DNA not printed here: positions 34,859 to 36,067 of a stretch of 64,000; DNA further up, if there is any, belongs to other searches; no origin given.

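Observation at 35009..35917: Cation diffusion facilitator transporter encoded by a phage, immediately upstream of the alarmone hydrolase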

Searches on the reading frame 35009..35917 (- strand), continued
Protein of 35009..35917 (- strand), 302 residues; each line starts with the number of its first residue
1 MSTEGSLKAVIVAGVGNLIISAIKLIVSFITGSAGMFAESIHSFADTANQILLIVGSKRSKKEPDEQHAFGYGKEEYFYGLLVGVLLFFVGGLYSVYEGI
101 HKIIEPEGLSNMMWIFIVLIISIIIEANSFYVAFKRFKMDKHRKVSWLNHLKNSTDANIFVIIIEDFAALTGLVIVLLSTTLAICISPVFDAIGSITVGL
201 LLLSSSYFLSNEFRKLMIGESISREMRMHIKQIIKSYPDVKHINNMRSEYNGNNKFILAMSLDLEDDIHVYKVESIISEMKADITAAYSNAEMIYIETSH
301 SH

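Call 19: find_encoding_contigs(protein=P0021, flank=8000, max_places=2)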
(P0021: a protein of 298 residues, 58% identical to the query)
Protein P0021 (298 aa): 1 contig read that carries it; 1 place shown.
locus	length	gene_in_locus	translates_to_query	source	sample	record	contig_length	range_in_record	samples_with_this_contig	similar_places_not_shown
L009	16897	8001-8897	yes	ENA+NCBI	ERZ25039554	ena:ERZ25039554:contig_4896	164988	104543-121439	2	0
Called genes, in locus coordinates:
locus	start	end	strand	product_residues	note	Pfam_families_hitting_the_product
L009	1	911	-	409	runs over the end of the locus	PF03417:AAT (weak)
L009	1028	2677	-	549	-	PF00144:Beta-lactamase, PF11954:DUF3471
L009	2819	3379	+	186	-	PF02525:Flavodoxin_2, PF03358:FMN_red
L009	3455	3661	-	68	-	-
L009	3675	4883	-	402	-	PF04851:ResIII, PF00270:DEAD, PF00271:Helicase_C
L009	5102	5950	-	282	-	PF00150:Cellulase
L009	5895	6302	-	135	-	-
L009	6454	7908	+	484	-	-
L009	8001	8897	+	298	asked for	PF01545:Cation_efflux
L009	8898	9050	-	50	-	-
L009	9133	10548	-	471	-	PF02518:HATPase_c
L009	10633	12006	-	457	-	PF00072:Response_reg, PF00158:Sigma54_activat, PF14532:Sigma54_activ_2, PF25601:AAA_lid_14, PF02954:HTH_8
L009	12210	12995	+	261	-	-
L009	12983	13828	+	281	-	PF00149:Metallophos, PF12850:Metallophos_2 (weak)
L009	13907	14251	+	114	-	PF03551:PadR, PF13601:HTH_34 (weak)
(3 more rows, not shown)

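Call 20: search_solved_structures(query=window:35009-35917:-, max_evalue=0.001, show_alignments=3)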
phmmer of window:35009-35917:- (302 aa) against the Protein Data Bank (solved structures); distinct sequences matched with E-value up to 0.001: 11.
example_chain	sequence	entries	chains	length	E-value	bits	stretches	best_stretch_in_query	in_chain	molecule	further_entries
3h90_A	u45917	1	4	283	1.6e-13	54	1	11-294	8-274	Ferrous-iron efflux pump fieF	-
2qfi_A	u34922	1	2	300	1.7e-13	53.9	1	10-294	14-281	Ferrous-iron efflux pump fieF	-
8f6j_B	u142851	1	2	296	4.9e-12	49.1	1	18-295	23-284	Cadmium and zinc efflux pump FieF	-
5vrf_B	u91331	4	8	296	5.2e-12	49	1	18-295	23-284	Cadmium and zinc efflux pump FieF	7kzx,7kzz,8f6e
3j1z_P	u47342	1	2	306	6e-12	48.8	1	18-295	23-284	Cation efflux family protein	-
8f6k_A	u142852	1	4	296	6.7e-12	48.7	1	18-295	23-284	Cadmium and zinc efflux pump FieF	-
8f6h_A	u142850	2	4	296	6.6e-11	45.4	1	18-295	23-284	Cadmium and zinc efflux pump FieF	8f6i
8f6f_A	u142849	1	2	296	7.2e-11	45.3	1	18-295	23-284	Cadmium and zinc efflux pump FieF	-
6xpe_B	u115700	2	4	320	0.00024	23.9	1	23-247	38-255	Zinc transporter 8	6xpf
8zb0_A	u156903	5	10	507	0.0005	22.9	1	20-125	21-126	Proton-coupled zinc antiporter SLC30A1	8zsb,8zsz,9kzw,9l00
8xm6_B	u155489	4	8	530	0.00054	22.7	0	20-125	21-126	Proton-coupled zinc antiporter SLC30A1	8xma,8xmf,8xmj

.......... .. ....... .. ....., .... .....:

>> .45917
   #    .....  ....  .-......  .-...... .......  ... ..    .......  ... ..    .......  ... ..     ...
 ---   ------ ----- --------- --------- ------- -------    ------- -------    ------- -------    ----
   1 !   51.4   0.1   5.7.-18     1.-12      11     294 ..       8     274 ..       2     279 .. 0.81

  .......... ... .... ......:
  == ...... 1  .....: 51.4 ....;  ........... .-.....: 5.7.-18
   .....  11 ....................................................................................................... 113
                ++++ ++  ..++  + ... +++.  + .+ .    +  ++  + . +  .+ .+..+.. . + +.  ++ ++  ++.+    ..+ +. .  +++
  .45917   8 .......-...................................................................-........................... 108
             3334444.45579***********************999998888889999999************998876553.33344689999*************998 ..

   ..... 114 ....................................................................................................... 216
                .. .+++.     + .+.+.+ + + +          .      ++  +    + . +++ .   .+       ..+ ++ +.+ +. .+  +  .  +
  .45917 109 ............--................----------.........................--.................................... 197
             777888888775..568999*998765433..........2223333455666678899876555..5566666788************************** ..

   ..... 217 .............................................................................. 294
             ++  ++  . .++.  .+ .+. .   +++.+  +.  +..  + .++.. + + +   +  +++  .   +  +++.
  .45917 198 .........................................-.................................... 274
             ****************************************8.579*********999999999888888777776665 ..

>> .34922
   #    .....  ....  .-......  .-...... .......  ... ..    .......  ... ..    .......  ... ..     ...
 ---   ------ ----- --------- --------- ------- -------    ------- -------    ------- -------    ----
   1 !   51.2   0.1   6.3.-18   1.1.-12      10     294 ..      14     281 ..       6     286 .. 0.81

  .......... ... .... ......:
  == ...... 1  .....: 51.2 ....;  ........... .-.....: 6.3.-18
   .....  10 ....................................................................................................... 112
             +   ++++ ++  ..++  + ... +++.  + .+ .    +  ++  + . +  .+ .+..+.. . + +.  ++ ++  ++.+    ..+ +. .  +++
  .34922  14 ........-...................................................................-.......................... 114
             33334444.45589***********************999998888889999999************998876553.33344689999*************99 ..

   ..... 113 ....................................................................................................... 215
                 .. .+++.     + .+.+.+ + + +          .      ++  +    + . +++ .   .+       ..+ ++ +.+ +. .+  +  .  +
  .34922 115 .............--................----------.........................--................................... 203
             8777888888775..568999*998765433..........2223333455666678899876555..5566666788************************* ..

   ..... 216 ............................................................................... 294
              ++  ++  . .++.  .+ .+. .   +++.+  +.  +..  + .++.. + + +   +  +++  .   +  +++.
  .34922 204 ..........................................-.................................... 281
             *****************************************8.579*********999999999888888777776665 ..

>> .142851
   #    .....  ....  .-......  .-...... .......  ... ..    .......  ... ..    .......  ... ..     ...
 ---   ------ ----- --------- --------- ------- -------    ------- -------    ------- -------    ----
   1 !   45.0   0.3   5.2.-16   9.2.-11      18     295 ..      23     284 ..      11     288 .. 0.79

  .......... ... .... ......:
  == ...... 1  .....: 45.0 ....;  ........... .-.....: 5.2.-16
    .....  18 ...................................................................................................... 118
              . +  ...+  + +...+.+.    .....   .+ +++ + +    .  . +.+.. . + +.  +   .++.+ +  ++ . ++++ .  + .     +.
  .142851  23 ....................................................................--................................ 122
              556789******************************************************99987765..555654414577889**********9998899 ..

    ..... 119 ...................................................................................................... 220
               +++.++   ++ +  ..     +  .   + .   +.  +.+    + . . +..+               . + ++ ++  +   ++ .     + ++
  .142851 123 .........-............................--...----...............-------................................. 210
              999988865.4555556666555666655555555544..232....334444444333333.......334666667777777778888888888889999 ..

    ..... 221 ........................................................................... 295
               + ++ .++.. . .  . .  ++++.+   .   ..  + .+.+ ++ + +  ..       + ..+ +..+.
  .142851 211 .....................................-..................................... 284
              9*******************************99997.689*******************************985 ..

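Call 27: get_annotated_region(hit=H1, flank=8000)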
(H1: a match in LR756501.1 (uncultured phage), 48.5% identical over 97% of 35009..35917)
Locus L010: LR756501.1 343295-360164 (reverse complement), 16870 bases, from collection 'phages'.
description: uncultured phage genome assembly, chromosome: 1.
organism: uncultured phage (NCBI taxid 278008)
taxonomy: Viruses; environmental samples
host: -; source: metagenomic; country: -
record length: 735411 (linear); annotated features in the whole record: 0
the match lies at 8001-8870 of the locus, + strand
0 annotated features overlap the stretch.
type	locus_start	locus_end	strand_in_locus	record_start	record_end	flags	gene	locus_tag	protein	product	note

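Call 28: get_annotated_region(hit=H3, flank=8000)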
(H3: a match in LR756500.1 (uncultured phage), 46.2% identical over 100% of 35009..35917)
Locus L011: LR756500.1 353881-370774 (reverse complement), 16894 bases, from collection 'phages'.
description: uncultured phage genome assembly, chromosome: 1.
organism: uncultured phage (NCBI taxid 278008)
taxonomy: Viruses; environmental samples
host: -; source: metagenomic; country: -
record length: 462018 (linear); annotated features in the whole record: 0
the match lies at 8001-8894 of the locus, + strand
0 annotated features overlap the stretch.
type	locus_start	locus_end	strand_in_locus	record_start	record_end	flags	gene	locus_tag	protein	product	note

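Call 33: predict_structure(alignment_id=A2)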
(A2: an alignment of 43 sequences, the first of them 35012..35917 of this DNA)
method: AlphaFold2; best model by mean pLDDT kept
length: 302 residues; sequences in the alignment: 43
mean_pLDDT: 84.2   pTM: 0.71
mean pLDDT of the five models: 84.2, 81.7, 80.2, 79.5, 79.0
residues with pLDDT >= 90: 113; 70-90: 149; 50-70: 35; < 50: 5
segments of 3 or more residues with pLDDT < 50: 1-3
pLDDT, mean of each block of 10 residues (from residue 1): 63 86 92 90 88 83 67 71 85 91 86 90 90 79 64 73 89 94 92 94 90 73 88 92 89 83 84 89 93 84 44
secondary structure, 60 per line:
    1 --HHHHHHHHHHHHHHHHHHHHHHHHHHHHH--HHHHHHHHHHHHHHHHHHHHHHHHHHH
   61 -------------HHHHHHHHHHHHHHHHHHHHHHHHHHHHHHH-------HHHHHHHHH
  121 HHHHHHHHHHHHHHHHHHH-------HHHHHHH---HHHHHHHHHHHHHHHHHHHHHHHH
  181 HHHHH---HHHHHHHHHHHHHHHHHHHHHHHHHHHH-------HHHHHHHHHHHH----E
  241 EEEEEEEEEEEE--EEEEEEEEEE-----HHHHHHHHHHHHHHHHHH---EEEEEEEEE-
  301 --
elements in order: H3-31 H34-60 H74-104 H112-139 H147-153 H157-185 H189-216 H224-235 E240-252 E255-264 H270-287 E291-299

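Call 36: fold_search(model_id=the predicted structure, library=pdb)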
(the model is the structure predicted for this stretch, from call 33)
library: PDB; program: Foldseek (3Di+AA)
matches with E <= 10: 1205; with E <= 0.001: 50
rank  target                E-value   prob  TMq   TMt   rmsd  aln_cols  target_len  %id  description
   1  5vrf_A                6.9e-13  1.00  0.59  0.62   7.1       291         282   19  CryoEM Structure of the Zinc Transporter YiiP from helical crystals (released 2018-03-14)
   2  8f6h_B                1.8e-12  1.00  0.55  0.60   6.6       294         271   19  Cryo-EM structure of a Zinc-loaded asymmetrical TMD D70A mutant of the YiiP-Fab complex (released 2023-02-08)
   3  8f6h_A                3.9e-12  1.00  0.71  0.74   4.8       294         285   18  Cryo-EM structure of a Zinc-loaded asymmetrical TMD D70A mutant of the YiiP-Fab complex (released 2023-02-08)
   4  8f6e_A                1.3e-11  1.00  0.63  0.66   6.6       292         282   18  Cryo-EM structure of a Zinc-loaded wild-type YiiP-Fab complex (released 2023-02-08)
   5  8j80_B                2.5e-11  1.00  0.58  0.60   6.7       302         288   14  Cryo-EM structure of hZnT7-Fab complex in zinc state 1, determined in heterogeneous conformations- one subunit in an i (released 2023-09-20)
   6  8f6k_B                3.5e-11  1.00  0.54  0.56   7.8       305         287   18  Cryo-EM structure of a Zinc-loaded H263A/D287A mutant of the YiiP-Fab complex (released 2023-02-08)
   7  8f6k_A                5.4e-11  1.00  0.56  0.60   8.6       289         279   20  Cryo-EM structure of a Zinc-loaded H263A/D287A mutant of the YiiP-Fab complex (released 2023-02-08)
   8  7kzx_A                6.5e-11  1.00  0.57  0.61   6.6       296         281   19  Cryo-EM structure of YiiP-Fab complex in Apo state (released 2021-01-06)
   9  8f6i_A                1.3e-10  1.00  0.54  0.59   7.3       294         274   18  Cryo-EM structure of a Zinc-loaded symmetrical D70A mutant of the YiiP-Fab complex (released 2023-02-08)
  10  8j7v_B                1.3e-10  1.00  0.61  0.65   5.6       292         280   14  Cryo-EM structure of hZnT7-Fab complex in zinc-unbound state, determined in heterogeneous conformations- one subunit i (released 2023-09-20)
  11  8f6j_A                1.6e-10  1.00  0.58  0.61   6.9       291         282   18  Cryo-EM structure of a Zinc-loaded D287A mutant of the YiiP-Fab complex (released 2023-02-08)
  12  8j7w_B                2.2e-10  1.00  0.59  0.63   5.9       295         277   14  Cryo-EM structure of hZnT7-Fab complex in zinc state 2, determined in heterogeneous conformations- one subunit in an i (released 2023-09-20)
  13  8f6i_B                3.7e-10  1.00  0.55  0.59   6.9       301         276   17  Cryo-EM structure of a Zinc-loaded symmetrical D70A mutant of the YiiP-Fab complex (released 2023-02-08)
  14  8f6f_A                6.2e-10  1.00  0.52  0.56   7.6       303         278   17  Cryo-EM structure of a Zinc-loaded D51A mutant of the YiiP-Fab complex (released 2023-02-08)
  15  8xma_A                7.5e-10  1.00  0.66  0.66   5.2       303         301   15  Cryo-EM structure of human ZnT1 WT, in the presence of zinc, determined in an outward-facing conformation (released 2024-10-30)
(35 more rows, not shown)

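Call 37: fold_search(model_id=the predicted structure, library=viral)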
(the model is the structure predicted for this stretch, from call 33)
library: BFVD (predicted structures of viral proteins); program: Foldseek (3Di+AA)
matches with E <= 10: 580; with E <= 0.001: 2
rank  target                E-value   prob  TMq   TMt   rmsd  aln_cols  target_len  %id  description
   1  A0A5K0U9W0            1.8e-04  1.00  0.59  0.42   8.8       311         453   15  Cation efflux protein transmembrane domain-containing protein [Yasminevirus sp. GU-2018]
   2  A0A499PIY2            2.1e-04  1.00  0.43  0.45   8.0       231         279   16  Cation efflux protein transmembrane domain-containing protein [Pistachio ampelovirus A]
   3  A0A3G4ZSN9            2.7e-02  0.54  0.22  0.18  25.6       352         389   13  G-protein coupled receptors family 1 profile domain-containing protein [Edafosvirus sp.]
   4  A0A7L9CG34            3.8e-02  1.00  0.40  0.51   5.6       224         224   16  P25 [Olivavirus actinidiae]
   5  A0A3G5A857            3.8e-02  0.87  0.25  0.20  20.4       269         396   12  G-protein coupled receptors family 1 profile domain-containing protein [Hyperionvirus sp.]
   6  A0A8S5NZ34            4.6e-02  0.16  0.12  0.13  21.4       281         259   11  Type 4 fimbrial biogenesis protein, Type IV pilus biogenesis.0A [Siphoviridae sp. ct0qt9]
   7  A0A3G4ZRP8            5.8e-02  0.77  0.23  0.34  16.2       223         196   13  Uncharacterized protein [Dasosvirus sp.]
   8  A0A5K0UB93            9.2e-02  1.00  0.20  0.46   2.5        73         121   11  Cation efflux protein cytoplasmic domain-containing protein (Fragment) [Yasminevirus sp. GU-2018]
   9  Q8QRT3                9.6e-02  0.33  0.22  0.19  22.8       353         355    9  Envelope glycoprotein US27 [Panine betaherpesvirus 2]
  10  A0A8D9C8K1            1.6e-01  0.25  0.18  0.24  15.2       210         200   14  Uncharacterized protein [uncultured marine phage]
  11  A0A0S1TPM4            1.6e-01  0.23  0.17  0.12  21.4       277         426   10  Protein E2A [Elephant endotheliotropic herpesvirus 4]
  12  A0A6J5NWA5            1.6e-01  0.15  0.15  0.07  21.2       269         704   10  Uncharacterized protein [uncultured Caudovirales phage]
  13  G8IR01                1.7e-01  0.20  0.15  0.07  15.7       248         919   10  MuF-like minor capsid protein [Mycobacterium phage Fionnbharth]
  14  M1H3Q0                1.9e-01  0.47  0.24  0.20  19.2       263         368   10  (no name in the UniProt tables at hand)
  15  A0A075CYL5            2.1e-01  0.30  0.23  0.21  17.9       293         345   12  Membrane protein EE34 [Elephant endotheliotropic herpesvirus 5]
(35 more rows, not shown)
